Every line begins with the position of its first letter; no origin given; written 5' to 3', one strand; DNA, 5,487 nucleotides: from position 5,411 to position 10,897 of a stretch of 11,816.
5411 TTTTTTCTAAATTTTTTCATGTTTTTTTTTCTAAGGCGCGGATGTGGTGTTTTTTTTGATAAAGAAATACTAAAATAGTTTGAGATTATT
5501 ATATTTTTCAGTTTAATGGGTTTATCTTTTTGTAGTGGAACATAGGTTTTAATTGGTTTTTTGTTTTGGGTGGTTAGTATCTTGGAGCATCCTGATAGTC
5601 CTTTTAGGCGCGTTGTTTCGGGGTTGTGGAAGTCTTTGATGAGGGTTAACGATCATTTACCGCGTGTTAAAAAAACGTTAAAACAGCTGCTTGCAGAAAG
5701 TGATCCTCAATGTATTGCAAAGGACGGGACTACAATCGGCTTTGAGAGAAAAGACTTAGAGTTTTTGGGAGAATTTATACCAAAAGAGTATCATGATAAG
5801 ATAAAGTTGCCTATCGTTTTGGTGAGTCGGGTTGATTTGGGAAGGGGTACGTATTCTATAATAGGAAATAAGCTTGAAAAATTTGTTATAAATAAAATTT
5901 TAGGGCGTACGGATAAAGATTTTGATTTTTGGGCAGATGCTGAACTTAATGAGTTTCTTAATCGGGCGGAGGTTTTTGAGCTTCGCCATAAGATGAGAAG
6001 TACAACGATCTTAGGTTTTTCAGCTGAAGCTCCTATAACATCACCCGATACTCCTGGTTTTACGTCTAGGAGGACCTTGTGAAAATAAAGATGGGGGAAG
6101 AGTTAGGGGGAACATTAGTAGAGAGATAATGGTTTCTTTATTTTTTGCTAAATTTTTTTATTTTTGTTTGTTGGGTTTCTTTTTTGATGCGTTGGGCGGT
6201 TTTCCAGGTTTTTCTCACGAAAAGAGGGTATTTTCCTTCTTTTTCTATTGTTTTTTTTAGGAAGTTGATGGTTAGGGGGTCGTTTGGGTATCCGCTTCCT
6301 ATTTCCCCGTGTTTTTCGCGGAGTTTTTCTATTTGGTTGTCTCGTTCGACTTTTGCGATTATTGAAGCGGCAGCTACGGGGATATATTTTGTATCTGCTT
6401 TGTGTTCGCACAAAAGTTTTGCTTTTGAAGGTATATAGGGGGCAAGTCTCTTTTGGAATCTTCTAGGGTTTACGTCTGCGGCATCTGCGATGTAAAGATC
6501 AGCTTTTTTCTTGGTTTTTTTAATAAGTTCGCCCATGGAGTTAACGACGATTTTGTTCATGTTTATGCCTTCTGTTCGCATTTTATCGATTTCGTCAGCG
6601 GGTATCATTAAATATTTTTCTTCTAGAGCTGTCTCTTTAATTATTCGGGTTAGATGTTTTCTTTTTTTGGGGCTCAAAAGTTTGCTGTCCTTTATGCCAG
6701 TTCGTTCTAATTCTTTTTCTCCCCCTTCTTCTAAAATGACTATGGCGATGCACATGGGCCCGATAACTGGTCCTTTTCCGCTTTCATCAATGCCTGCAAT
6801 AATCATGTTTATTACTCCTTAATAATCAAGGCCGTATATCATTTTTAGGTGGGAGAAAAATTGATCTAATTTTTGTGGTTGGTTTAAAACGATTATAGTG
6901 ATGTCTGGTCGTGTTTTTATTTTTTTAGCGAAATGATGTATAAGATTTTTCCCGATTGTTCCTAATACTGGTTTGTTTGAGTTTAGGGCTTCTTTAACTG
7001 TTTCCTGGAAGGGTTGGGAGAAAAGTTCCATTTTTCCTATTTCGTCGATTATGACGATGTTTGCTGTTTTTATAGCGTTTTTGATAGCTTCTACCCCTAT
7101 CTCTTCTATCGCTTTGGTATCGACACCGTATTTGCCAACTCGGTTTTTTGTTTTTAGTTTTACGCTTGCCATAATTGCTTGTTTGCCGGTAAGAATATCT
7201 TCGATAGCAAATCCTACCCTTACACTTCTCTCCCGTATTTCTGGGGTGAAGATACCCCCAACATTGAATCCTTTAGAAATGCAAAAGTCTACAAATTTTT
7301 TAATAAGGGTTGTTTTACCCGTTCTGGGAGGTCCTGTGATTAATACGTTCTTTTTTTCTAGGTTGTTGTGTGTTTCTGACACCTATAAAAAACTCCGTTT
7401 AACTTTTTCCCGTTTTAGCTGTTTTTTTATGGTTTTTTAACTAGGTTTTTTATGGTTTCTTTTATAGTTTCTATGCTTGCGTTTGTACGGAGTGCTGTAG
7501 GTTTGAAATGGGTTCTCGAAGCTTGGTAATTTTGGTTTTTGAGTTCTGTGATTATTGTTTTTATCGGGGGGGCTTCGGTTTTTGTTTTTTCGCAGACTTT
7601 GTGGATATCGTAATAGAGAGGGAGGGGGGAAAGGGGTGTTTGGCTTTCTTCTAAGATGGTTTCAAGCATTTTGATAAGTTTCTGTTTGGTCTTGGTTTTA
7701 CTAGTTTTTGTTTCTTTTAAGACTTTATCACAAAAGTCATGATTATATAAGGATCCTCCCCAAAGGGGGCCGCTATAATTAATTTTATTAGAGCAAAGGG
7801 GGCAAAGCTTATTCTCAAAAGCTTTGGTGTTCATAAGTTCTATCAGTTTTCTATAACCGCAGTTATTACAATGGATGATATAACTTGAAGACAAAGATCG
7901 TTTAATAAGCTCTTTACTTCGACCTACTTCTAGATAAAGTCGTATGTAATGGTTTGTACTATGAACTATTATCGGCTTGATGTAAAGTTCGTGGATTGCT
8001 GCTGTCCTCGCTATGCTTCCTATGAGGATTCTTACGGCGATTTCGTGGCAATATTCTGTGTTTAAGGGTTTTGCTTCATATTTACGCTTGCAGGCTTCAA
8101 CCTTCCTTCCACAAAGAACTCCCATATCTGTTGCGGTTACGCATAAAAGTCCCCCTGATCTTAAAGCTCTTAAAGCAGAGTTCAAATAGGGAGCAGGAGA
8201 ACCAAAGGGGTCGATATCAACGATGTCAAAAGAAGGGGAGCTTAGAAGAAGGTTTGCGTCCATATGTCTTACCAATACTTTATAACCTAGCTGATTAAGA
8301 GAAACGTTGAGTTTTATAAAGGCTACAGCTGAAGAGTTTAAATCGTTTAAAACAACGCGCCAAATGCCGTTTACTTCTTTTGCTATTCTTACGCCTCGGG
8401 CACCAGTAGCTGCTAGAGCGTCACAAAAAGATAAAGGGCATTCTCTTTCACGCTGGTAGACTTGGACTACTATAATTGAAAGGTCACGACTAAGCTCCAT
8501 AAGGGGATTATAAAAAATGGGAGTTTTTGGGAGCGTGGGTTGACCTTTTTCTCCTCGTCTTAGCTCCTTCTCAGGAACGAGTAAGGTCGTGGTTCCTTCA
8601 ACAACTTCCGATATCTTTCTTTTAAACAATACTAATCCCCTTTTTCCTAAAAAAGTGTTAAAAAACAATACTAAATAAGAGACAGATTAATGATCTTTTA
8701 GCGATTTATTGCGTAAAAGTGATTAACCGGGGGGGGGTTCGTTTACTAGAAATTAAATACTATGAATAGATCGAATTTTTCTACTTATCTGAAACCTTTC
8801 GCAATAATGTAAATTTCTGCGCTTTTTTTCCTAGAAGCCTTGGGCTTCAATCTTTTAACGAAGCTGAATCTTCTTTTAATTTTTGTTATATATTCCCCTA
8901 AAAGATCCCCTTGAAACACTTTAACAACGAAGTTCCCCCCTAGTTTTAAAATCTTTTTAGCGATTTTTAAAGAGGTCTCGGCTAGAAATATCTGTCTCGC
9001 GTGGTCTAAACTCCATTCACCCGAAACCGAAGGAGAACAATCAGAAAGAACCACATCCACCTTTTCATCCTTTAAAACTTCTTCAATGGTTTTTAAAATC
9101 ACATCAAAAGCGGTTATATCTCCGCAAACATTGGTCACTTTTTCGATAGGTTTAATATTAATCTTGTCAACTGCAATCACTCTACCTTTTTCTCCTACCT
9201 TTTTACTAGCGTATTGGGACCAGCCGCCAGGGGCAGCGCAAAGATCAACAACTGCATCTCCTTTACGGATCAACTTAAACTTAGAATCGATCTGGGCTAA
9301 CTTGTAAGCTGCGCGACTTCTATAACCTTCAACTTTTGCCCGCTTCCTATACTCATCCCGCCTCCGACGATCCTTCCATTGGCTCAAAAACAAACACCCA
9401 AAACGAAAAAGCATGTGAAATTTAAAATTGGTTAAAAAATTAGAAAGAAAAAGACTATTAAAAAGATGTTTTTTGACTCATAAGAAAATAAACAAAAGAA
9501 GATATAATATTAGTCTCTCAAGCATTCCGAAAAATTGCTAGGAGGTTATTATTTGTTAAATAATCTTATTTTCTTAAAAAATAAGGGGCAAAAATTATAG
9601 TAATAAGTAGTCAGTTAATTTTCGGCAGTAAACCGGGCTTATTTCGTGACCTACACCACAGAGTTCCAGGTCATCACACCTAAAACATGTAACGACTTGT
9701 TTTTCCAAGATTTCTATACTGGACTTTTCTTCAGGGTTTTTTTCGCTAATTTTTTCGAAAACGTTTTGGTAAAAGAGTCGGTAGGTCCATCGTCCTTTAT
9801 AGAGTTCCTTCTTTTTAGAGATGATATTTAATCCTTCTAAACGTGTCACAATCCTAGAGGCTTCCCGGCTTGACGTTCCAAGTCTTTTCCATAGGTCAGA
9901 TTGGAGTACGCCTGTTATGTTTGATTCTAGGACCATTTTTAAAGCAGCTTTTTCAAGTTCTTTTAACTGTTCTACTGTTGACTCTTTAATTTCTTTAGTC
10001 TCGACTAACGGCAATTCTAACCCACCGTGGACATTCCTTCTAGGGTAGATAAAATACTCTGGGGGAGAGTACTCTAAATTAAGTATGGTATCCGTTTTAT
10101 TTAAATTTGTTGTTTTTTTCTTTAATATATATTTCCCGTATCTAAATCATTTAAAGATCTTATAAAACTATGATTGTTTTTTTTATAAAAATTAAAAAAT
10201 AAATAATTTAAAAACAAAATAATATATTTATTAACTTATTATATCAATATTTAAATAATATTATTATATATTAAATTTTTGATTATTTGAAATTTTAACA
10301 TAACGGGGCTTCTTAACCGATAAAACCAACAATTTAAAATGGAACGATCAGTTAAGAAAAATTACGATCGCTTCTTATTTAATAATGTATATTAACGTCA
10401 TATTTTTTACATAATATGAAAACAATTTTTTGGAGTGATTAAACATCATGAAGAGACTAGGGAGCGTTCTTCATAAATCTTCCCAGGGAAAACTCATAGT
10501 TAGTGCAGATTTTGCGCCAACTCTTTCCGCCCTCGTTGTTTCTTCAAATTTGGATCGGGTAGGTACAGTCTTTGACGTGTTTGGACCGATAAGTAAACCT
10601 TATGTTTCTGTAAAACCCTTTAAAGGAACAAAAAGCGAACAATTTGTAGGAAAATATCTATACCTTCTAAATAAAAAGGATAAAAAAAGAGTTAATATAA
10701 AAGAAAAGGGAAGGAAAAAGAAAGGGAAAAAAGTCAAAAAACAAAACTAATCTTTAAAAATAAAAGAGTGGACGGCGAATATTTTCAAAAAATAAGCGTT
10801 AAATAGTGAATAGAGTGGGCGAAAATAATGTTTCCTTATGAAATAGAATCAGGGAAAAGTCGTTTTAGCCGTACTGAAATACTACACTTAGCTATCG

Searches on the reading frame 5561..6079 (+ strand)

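Call 64: search_protein_families(library=pfam, proteins=[window:5561-6079:+], max_evalue=0.01)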
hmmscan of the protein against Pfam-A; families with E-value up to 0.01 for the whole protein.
window:5561-6079:+ (173 aa): 1 family
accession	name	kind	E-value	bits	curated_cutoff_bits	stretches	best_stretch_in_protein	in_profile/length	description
PF01886.21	DUF61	-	4.4e-26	91.9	27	1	24-151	6-125/127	Protein of unknown function DUF61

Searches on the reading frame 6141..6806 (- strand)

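Call 64: search_protein_families(library=pfam, proteins=[window:6141-6806:-], max_evalue=0.01)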
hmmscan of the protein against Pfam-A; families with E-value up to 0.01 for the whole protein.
window:6141-6806:- (222 aa): 1 family
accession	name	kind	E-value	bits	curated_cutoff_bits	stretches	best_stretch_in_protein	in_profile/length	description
PF01351.25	RNase_HII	-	3.3e-46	158.1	25.8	1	4-203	1-198/199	Ribonuclease HII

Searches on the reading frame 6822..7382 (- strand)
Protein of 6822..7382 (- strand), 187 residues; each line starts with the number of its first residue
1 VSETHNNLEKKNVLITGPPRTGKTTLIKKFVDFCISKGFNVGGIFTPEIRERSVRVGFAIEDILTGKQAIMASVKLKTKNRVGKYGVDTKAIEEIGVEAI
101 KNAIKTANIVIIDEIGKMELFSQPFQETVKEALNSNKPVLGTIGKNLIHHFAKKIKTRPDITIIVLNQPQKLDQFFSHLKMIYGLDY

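Call 64: search_protein_families(library=pfam, proteins=[window:6822-7382:-], max_evalue=0.01)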
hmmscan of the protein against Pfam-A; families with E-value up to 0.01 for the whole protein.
window:6822-7382:- (187 aa): 19 families
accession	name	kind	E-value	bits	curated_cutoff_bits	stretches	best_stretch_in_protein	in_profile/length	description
PF03266.21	NTPase_1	-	4.6e-51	173.4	23.9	1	12-168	1-157/168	NTPase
PF10649.15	DUF2478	-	9.5e-08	32.2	22.3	1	15-152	4-139/159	Protein of unknown function (DUF2478)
PF13173.12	AAA_14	-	4.6e-06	27.1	27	0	10-31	2-23/129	AAA domain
PF01637.24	ATPase_2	-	1.8e-05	25.1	33.2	1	12-119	22-123/225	ATPase domain predominantly from Archaea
PF13245.12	AAA_19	-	4.9e-05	24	25.1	1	7-121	8-105/134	AAA domain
PF13401.12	AAA_22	-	5.3e-05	24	27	1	10-134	5-109/130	AAA domain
PF00004.35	AAA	-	0.00013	22.8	21.2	1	13-122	1-73/131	ATPase family associated with various cellular activities (AAA)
PF13604.12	AAA_30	-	0.00018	21.7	27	1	12-119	20-101/191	AAA domain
PF20720.3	nSTAND3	-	0.0002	21.5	27.2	1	9-54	15-61/155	Novel STAND NTPase 3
PF06745.19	ATPase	-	0.00096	19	26.6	1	9-119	18-134/231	KaiC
PF13479.12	AAA_24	-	0.001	19.4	27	1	10-118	2-76/195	AAA domain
PF05621.17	TniB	-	0.0019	18.1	22.4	0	6-32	31-57/189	Bacterial TniB protein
PF19568.5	Spore_III_AA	-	0.0021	17.6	27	1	3-53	137-187/306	Sporulation stage III, protein AA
PF10236.15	DAP3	-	0.0036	17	23.1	0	2-39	15-52/311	Mitochondrial ribosomal death-associated protein 3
PF13191.12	AAA_16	-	0.0039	18.1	32.6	0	11-45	25-55/167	AAA ATPase domain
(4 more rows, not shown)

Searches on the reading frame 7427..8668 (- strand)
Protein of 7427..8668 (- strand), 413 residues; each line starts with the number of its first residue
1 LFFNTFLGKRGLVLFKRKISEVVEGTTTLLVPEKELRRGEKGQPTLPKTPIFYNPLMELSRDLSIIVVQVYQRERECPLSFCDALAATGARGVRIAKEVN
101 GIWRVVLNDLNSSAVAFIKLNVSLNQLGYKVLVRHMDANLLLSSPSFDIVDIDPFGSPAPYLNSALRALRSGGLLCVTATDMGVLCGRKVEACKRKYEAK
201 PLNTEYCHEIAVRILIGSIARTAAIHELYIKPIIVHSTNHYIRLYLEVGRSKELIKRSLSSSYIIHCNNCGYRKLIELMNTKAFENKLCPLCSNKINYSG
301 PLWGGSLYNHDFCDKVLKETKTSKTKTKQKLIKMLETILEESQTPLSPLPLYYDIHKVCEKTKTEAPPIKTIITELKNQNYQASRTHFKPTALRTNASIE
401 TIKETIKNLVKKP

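Call 10: search_protein_families(library=pfam, proteins=[window:7427-8668:-], max_evalue=0.01)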
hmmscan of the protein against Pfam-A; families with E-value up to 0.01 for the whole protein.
window:7427-8668:- (413 aa): 3 families
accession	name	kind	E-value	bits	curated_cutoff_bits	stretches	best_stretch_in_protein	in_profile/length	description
PF02005.22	TRM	-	9.5e-112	374.3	27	1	47-406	16-375/376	N2,N2-dimethylguanosine tRNA methyltransferase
PF13847.12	Methyltransf_31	-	0.00015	21.9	27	1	80-182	6-115/145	Methyltransferase domain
PF02475.24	TRM5-TYW2_MTfase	-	0.00016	22.1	28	1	85-180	44-138/164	TRM5/TYW2 methyltransferase domain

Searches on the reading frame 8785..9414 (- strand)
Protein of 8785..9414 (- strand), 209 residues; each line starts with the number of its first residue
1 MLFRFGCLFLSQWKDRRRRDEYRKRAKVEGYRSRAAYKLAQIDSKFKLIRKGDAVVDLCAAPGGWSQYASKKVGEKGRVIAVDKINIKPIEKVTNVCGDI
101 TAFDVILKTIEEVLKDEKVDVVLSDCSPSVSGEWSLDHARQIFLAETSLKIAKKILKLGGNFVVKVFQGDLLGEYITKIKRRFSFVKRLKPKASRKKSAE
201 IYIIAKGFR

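Call 10: search_protein_families(library=pfam, proteins=[window:8785-9414:-], max_evalue=0.01)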
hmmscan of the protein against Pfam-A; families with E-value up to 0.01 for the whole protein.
window:8785-9414:- (209 aa): 3 families
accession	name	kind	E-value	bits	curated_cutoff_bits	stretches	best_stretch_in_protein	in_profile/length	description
PF01728.25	FtsJ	-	6.6e-58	196.1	24.1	1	31-208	1-181/181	FtsJ-like methyltransferase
PF13847.12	Methyltransf_31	-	2.2e-06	27.8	27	1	49-181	1-124/145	Methyltransferase domain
PF01189.24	Methyltr_RsmB-F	-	2.3e-05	24.6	27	1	51-129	8-90/199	16S rRNA methyltransferase RsmB/F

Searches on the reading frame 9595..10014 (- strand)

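Call 10: search_protein_families(library=pfam, proteins=[window:9595-10014:-], max_evalue=0.01)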
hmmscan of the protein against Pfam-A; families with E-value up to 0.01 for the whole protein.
window:9595-10014:- (139 aa): 1 family
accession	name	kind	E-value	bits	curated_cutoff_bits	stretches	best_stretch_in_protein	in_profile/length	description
PF01047.28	MarR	-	0.0015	18.8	24.6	1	38-69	20-51/59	MarR family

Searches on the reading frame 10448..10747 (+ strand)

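Call 10: search_protein_families(library=pfam, proteins=[window:10448-10747:+], max_evalue=0.01)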
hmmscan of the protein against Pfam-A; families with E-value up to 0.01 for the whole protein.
window:10448-10747:+ (100 aa): 1 family
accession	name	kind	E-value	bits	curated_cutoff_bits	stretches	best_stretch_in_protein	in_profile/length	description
PF04410.20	Gar1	-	2.7e-08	33.9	29.3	1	4-73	4-81/92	Gar1/Naf1 RNA binding region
